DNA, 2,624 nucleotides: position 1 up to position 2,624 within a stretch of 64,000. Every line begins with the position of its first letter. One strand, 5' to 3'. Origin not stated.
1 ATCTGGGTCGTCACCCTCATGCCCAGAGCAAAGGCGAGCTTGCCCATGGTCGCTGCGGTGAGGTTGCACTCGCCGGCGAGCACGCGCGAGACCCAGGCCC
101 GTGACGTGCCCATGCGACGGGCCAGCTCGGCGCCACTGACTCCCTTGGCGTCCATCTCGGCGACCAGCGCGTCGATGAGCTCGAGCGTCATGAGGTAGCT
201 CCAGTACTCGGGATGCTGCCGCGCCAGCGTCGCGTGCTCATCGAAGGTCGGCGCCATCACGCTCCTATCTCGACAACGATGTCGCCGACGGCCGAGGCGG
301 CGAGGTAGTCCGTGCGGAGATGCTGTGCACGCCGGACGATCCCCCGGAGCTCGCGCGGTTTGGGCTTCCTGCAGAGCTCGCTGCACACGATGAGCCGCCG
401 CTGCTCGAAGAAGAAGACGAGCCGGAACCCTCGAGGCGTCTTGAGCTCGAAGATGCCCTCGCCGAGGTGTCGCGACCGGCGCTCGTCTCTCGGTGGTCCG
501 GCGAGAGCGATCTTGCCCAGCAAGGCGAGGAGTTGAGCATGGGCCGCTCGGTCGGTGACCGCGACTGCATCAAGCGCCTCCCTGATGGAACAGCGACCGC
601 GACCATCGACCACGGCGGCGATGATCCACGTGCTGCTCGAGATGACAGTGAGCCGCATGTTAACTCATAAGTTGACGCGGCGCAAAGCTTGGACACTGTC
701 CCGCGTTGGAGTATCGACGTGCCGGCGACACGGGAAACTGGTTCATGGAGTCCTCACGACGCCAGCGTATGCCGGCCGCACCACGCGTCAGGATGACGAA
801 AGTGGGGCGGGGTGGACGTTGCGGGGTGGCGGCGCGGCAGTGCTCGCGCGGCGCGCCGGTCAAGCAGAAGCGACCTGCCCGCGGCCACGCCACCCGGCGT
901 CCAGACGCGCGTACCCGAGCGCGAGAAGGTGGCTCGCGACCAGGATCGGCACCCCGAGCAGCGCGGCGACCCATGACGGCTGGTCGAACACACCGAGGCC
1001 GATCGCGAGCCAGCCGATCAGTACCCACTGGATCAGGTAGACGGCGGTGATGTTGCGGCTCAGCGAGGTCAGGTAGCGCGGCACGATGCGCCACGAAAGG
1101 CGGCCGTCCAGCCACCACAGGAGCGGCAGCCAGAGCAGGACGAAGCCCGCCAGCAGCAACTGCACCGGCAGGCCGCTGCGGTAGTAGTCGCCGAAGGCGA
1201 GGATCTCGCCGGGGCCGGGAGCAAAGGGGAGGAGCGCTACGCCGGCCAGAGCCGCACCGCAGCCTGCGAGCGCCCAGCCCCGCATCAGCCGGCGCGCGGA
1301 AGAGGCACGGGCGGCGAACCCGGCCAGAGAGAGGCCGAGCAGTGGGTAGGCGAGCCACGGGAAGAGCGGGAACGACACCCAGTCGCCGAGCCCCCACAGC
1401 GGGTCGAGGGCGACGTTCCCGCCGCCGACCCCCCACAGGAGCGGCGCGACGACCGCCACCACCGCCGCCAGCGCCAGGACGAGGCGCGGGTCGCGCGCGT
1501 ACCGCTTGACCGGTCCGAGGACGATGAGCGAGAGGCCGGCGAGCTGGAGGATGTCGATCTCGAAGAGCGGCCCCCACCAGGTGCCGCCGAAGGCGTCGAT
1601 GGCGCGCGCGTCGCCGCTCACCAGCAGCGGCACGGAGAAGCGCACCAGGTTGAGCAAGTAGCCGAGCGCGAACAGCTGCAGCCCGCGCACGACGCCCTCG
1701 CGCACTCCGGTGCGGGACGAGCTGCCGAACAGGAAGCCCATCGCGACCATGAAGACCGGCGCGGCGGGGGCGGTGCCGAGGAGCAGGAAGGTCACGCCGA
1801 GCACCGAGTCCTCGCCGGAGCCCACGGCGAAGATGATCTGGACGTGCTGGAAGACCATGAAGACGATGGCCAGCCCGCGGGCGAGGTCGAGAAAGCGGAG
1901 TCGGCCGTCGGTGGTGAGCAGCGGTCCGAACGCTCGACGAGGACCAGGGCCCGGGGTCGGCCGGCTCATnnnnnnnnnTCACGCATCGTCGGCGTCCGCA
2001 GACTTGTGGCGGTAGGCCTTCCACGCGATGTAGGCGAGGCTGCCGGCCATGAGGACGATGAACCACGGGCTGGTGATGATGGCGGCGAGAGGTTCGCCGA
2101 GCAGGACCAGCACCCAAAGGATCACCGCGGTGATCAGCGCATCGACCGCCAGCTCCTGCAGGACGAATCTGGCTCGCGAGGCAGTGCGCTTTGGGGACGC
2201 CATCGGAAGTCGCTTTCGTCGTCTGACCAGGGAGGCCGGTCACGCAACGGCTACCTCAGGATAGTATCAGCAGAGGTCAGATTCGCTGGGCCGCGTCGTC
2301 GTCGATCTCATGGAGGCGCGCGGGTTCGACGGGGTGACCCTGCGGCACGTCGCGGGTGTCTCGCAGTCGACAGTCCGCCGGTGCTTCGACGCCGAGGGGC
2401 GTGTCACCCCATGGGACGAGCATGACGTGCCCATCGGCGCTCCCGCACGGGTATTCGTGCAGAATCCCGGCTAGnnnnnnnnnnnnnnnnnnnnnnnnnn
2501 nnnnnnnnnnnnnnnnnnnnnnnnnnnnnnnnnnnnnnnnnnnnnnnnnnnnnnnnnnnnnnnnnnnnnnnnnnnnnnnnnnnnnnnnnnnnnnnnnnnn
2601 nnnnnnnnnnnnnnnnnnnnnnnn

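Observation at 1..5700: Accessory patch upstream of dnaE: TA pair, membrane proteins, orphan ORF, lower-GC stretch and decayed IS110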

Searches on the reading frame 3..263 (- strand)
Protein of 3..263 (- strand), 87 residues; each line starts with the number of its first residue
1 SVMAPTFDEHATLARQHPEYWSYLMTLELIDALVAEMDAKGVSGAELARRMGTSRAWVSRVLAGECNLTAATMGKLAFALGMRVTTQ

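Call 6: search_protein_families(library=ncbifam, proteins=[window:3-263:-], max_evalue=0.01)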
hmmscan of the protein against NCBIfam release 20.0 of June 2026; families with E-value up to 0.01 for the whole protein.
window:3-263:- (87 aa): 4 families
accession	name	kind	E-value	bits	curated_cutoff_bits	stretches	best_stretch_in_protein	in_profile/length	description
TIGR02607.1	antidote_HigA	equivalog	0.00018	21.3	47.7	1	39-82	18-61/81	HigA family addiction module antitoxin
TIGR04111.1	BcepMu_gp16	hypoth_equivalog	0.00086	19.2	34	1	35-67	7-39/55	phage-associated protein, BcepMu gp16 family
TIGR00673.1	cynS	equivalog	0.0044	17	113.3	1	29-81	9-61/150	cyanase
NF002773.0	PRK02866.1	subfamily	0.0045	17.1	150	1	28-83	5-60/147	cyanase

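Call 58: search_protein_families(library=pfam, proteins=[window:3-263:-], max_evalue=0.001)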
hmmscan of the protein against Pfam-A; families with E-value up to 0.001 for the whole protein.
window:3-263:- (87 aa): 3 families
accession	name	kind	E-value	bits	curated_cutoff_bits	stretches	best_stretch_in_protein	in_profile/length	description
PF13560.12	HTH_31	-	5.5e-07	30.2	27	1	38-82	11-56/64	Helix-turn-helix domain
PF13443.12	HTH_26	-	6.8e-05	23.5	22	1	37-84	6-54/63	Cro/C1-type HTH DNA-binding domain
PF01381.28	HTH_3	-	0.00034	21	23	1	37-81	5-49/55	Helix-turn-helix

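Call 59: search_protein_families(library=padloc, proteins=[window:3-263:-], max_evalue=0.01)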
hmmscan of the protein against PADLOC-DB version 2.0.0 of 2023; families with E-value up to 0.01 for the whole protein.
window:3-263:- (87 aa): 8 families
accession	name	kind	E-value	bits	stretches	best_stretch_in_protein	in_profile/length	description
PDLC04757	PDC-M64B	-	2.9e-07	28.5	1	27-84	28-85/128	-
PDLC04760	PDC-M64C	-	8.9e-07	27.2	1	26-84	24-82/93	-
PDLC04758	PDC-M64B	-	2.7e-06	25.8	1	34-84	36-86/123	-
PDLC04759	PDC-M64B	-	7.5e-06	24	1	30-82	28-80/135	-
PDLC03982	PD-Lambda-2_B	-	0.00032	18.1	1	27-83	58-113/402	-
PDLC04762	PDC-M64C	-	0.0034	15.4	1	26-81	25-80/97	-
PDLC03665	Control_protein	-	0.0086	14.3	0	40-83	21-64/77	control protein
PDLC03664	Control_protein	-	0.01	14.3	0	38-82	23-67/74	control protein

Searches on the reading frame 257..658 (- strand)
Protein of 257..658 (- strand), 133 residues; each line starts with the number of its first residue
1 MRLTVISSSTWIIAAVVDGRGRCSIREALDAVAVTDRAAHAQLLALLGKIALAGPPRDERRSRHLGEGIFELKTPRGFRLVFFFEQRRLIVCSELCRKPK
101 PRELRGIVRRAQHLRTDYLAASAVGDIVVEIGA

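Call 4: search_protein_families(library=pfam, proteins=[window:257-658:-], max_evalue=0.01)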
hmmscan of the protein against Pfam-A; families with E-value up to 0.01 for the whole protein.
window:257-658:- (133 aa): 1 family
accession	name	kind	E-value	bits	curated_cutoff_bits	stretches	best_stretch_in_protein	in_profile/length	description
PF05973.20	Gp49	-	1e-05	25.9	23.9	1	36-98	7-72/90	Phage derived protein Gp49-like (DUF891)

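Call 6: search_protein_families(library=ncbifam, proteins=[window:257-658:-], max_evalue=0.01)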
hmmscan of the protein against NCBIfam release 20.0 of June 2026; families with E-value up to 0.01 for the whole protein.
window:257-658:- (133 aa): 0 families

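Call 17: find_encoding_contigs(protein=window:257-658:-, flank=10000, max_places=6)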
Protein window:257-658:- (133 aa): no gene with exactly this product is on record in the collection.

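Call 59: search_protein_families(library=padloc, proteins=[window:257-658:-], max_evalue=0.01)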
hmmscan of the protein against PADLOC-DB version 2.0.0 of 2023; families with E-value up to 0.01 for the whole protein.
window:257-658:- (133 aa): 0 families

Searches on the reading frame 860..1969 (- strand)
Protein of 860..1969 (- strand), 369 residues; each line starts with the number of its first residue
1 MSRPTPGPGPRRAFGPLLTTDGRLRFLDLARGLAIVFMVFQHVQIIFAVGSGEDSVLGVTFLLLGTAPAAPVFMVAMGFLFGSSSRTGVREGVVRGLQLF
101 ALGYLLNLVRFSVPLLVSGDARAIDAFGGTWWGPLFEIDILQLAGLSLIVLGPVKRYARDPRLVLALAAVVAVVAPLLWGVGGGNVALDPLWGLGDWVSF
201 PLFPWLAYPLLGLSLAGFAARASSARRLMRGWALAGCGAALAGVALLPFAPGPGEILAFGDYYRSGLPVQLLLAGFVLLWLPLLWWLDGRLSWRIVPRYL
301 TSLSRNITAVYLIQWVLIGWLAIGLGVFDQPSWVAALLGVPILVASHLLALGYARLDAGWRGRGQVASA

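Call 4: search_protein_families(library=pfam, proteins=[window:860-1969:-], max_evalue=0.01)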
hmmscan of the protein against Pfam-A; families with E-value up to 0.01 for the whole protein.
window:860-1969:- (369 aa): 2 families
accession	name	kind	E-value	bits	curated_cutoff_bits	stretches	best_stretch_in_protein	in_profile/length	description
PF07786.18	HGSNAT_cat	-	1.7e-12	47.8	22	1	23-232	1-197/222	Heparan-alpha-glucosaminide N-acetyltransferase, catalytic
PF01757.29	Acyl_transf_3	-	1.8e-12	47.4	31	1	25-345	2-319/326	Acyltransferase domain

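Call 6: search_protein_families(library=ncbifam, proteins=[window:860-1969:-], max_evalue=0.01)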
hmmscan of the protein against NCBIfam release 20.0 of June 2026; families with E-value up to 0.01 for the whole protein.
window:860-1969:- (369 aa): 0 families

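Call 59: search_protein_families(library=padloc, proteins=[window:860-1969:-], max_evalue=0.01)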
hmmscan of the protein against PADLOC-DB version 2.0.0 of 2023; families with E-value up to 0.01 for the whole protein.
window:860-1969:- (369 aa): 0 families

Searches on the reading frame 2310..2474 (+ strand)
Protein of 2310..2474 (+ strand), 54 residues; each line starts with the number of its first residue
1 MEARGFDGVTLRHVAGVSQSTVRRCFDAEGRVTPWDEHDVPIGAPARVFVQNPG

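Call 64: search_protein_families(library=pfam, proteins=[window:2310-2474:+], max_evalue=0.01)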
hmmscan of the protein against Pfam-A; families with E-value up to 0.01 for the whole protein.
window:2310-2474:+ (54 aa): 0 families
